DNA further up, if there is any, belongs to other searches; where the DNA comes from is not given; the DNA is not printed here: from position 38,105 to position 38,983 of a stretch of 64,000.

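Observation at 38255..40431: BadA/HbaA-type aromatic acid-CoA ligase co-transcribed with an HD-domain hydrolase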

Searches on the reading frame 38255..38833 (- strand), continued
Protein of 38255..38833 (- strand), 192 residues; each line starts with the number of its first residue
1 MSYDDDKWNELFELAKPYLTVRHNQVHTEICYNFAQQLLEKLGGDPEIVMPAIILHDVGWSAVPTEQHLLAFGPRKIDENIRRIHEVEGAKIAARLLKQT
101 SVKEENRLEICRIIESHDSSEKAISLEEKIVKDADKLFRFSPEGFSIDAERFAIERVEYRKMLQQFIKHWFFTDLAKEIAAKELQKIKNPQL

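Call 53: search_protein_families(library=pfam, proteins=[L050:2499-3158:+, L039:13787-16000:-, L019:5050-6102:-, L027:5193-6599:-, L025:12884-13534:-, L033:2875-4119:+, L024:9271-9840:-, L025:11084-12055:-, L006:166-1428:+, L036:10731-12542:+], max_evalue=0.0001)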
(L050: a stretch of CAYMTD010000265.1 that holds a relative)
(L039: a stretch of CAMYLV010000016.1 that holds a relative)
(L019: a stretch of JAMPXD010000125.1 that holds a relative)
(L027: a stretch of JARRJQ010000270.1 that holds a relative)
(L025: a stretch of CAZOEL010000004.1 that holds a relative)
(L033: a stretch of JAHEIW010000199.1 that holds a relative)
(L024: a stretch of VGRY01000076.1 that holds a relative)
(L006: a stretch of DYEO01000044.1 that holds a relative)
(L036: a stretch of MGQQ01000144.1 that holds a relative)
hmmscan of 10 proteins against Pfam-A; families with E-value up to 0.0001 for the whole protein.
L050:2499-3158:+ (219 aa): 1 family
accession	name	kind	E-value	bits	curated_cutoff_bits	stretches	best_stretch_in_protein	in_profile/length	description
PF07978.19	NIPSNAP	-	4.9e-07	30.3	22.3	0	10-95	7-98/102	NIPSNAP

L039:13787-16000:- (737 aa): 2 families
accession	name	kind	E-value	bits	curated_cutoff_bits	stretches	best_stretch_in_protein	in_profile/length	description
PF00384.28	Molybdopterin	-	5.9e-44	151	24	1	55-483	1-339/353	Molybdopterin oxidoreductase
PF01568.27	Molydop_binding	-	4e-17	62.7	26.8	1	601-700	4-93/110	Molydopterin dinucleotide binding domain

L019:5050-6102:- (350 aa): 5 families
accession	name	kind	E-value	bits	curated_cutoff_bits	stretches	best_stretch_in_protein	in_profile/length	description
PF13419.12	HAD_2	-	4.6e-33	115.2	23.8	1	139-318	1-178/178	Haloacid dehalogenase-like hydrolase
PF00702.32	Hydrolase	-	3.2e-27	96.6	26.4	1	137-312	2-191/191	haloacid dehalogenase-like hydrolase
PF01982.22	CTP-dep_RFKase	-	8.8e-24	84.2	25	1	12-129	2-120/121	Domain of unknown function DUF120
PF13242.12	Hydrolase_like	-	4.5e-09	36.5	22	1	274-339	3-71/75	HAD-hyrolase-like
PF12710.13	HAD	-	3.1e-08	34.7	27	1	139-307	1-187/189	haloacid dehalogenase-like hydrolase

L027:5193-6599:- (468 aa): 1 family
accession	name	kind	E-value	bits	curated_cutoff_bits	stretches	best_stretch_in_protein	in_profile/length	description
PF14535.12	AMP-binding_C_2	-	2.8e-12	47.2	25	1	371-461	1-92/96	AMP-binding enzyme C-terminal domain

L025:12884-13534:- (216 aa): 1 family
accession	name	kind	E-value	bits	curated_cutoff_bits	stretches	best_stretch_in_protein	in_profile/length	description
PF00571.33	CBS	-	9.7e-23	80.7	24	2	3-55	1-54/57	CBS domain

L033:2875-4119:+ (414 aa): 1 family
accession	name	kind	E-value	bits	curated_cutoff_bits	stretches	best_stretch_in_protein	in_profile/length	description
PF00248.27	Aldo_ket_red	-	1.5e-28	100.1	24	1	78-242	25-193/291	Aldo/keto reductase family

L024:9271-9840:- (189 aa): 0 families

L025:11084-12055:- (323 aa): 1 family
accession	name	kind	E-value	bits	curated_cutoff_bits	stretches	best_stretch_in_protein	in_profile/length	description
PF13557.12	Phenol_MetA_deg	-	3.1e-48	165.4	22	1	58-319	1-242/242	Putative MetA-pathway of phenol degradation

L006:166-1428:+ (420 aa): 1 family
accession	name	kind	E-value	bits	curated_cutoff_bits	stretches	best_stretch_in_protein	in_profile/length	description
PF07690.21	MFS_1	-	1.7e-42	146.1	33.4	2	44-312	15-289/347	Major Facilitator Superfamily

L036:10731-12542:+ (603 aa): 4 families
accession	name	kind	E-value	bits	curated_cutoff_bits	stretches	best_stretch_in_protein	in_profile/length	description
PF14522.11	Cytochrome_C7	-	2.6e-09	37.2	24.8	0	297-373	5-66/67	Cytochrome c7 and related cytochrome c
PF13435.11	Cytochrome_C554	-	3.7e-06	28.2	20.8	0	266-311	39-83/84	Cytochrome c554 and c-prime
PF02085.21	Cytochrom_CIII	-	4.1e-06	27.5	22.9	1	238-320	9-91/101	Class III cytochrome C family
PF14537.11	Cytochrom_c3_2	-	5e-06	27.3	25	0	299-374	1-65/79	Cytochrome c3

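Call 82: search_dna_similar(query=window:38255-38833:-, collection=plasmids, mode=protein, max_evalue=0.001, max_rows=30)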
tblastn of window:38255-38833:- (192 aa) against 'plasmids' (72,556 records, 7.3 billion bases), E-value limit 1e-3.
Records with a match: 2; places in all: 3; records where one place covers at least 80% of the query: 2.
Best place of each record, by identity: <60% 2.
By first word of the organism name: Rhodococcus 2.
By predicted mobility (MOB-suite, as given by PLSDB): conjugative 1; mobilizable 1.
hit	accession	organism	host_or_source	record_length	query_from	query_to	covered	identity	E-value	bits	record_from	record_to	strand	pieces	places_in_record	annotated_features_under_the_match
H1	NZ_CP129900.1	Rhodococcus ruber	soil,bacterial genome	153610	10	180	89%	37.2%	6e-28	116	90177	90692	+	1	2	HD domain-containing protein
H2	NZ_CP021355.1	Rhodococcus oxybenzonivorans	river sediment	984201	17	186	89%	31.8%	3e-13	74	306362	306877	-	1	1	HD domain-containing protein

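Call 83: get_annotated_region(hit=H1, flank=12000)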
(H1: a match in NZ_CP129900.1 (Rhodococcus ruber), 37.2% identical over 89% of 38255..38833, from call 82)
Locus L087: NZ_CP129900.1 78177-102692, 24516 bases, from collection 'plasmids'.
description: Rhodococcus ruber strain Y14 plasmid unnamed1, complete sequence
organism: Rhodococcus ruber (NCBI taxid 1830)
taxonomy: Bacteria; Actinomycetota; Actinomycetes; Mycobacteriales; Nocardiaceae; Rhodococcus; Rhodococcus ruber
host: -; source: soil,bacterial genome; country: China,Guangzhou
typing (MOB-suite, as given by PLSDB): conjugative; relaxase MOBF; mating-pair formation MPF_T
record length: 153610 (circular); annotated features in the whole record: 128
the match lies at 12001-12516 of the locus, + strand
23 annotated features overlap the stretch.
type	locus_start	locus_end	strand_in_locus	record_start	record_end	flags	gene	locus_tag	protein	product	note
CDS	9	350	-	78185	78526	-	-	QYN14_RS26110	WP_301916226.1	hypothetical protein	-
CDS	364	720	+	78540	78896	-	-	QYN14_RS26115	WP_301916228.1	hypothetical protein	-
CDS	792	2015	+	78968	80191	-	-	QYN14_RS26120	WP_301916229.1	tyrosine-type recombinase/integrase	GO:0015074 - DNA integration [Evidence IEA]; GO:0006310 - DNA recombination [Evidence IEA]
CDS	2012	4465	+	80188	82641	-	-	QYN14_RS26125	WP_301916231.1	site-specific integrase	GO:0015074 - DNA integration [Evidence IEA]; GO:0006310 - DNA recombination [Evidence IEA]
CDS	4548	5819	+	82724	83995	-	-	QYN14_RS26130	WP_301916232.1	hypothetical protein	-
CDS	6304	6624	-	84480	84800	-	-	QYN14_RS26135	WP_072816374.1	hypothetical protein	-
CDS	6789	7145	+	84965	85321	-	-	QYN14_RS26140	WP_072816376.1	amino acid permease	-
CDS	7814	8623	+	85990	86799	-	-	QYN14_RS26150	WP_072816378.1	recombinase family protein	GO:0006310 - DNA recombination [Evidence IEA]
CDS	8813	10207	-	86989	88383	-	-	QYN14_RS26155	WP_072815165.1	IS1380 family transposase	-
CDS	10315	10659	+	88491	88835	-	-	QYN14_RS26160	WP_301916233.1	signal peptidase II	GO:0006508 - proteolysis [Evidence IEA]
CDS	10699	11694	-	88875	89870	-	-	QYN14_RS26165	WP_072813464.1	DUF1524 domain-containing protein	-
CDS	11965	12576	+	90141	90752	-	-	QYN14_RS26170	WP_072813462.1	HD domain-containing protein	-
CDS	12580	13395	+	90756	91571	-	-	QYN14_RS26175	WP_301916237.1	IclR family transcriptional regulator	GO:0006355 - regulation of DNA-templated transcription [Evidence IEA]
CDS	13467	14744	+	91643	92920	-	-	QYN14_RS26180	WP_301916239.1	cytochrome P450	-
CDS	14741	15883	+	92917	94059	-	-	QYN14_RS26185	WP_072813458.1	PEP/pyruvate-binding domain-containing protein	-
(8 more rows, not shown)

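Call 84: get_annotated_region(hit=H2, flank=12000)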
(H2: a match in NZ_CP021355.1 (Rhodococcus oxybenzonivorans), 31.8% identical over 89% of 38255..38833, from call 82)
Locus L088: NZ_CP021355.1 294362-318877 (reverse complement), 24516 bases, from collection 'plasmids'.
description: Rhodococcus oxybenzonivorans strain S2-17 plasmid pRB98, complete sequence
organism: Rhodococcus oxybenzonivorans (NCBI taxid 1990687)
taxonomy: Bacteria; Actinomycetota; Actinomycetes; Mycobacteriales; Nocardiaceae; Rhodococcus; Rhodococcus oxybenzonivorans
host: -; source: river sediment; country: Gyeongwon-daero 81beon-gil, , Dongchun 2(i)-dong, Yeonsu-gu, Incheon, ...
typing (MOB-suite, as given by PLSDB): mobilizable; relaxase MOBP
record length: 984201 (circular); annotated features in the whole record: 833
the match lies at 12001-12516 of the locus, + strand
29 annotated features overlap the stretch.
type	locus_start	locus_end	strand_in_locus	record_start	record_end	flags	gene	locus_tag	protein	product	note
CDS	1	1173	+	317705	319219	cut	-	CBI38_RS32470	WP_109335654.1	toluene monooxygenase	-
CDS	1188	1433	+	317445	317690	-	-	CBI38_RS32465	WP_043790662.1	toluene-4-monooxygenase system B family protein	-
CDS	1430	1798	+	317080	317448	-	-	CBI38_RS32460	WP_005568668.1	Rieske 2Fe-2S domain-containing protein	-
CDS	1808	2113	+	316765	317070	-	-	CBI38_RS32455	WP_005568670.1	MmoB/DmpM family protein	GO:0006725 - cellular aromatic compound metabolic process [Evidence IEA]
CDS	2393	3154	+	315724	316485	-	-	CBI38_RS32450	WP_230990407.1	toluene hydroxylase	-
CDS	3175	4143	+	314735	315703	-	-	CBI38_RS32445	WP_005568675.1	2Fe-2S iron-sulfur cluster binding domain-containing protein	-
CDS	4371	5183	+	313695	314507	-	-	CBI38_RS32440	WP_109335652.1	IclR family transcriptional regulator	GO:0006355 - regulation of DNA-templated transcription [Evidence IEA]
CDS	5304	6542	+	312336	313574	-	-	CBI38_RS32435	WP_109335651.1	cytochrome P450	-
CDS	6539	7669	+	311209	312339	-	-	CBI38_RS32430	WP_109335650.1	PEP/pyruvate-binding domain-containing protein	-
CDS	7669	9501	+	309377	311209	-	-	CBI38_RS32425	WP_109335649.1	PEP-utilizing enzyme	GO:0016310 - phosphorylation [Evidence IEA]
CDS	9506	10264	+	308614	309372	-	-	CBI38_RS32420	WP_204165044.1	SDR family oxidoreductase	-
CDS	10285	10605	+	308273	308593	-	-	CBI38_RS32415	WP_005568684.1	2Fe-2S iron-sulfur cluster-binding protein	-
CDS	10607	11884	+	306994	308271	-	-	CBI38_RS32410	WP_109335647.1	FAD-dependent oxidoreductase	-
CDS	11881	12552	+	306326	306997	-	-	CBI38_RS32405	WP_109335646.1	HD domain-containing protein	-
CDS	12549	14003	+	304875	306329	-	-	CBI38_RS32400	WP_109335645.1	aldehyde dehydrogenase family protein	-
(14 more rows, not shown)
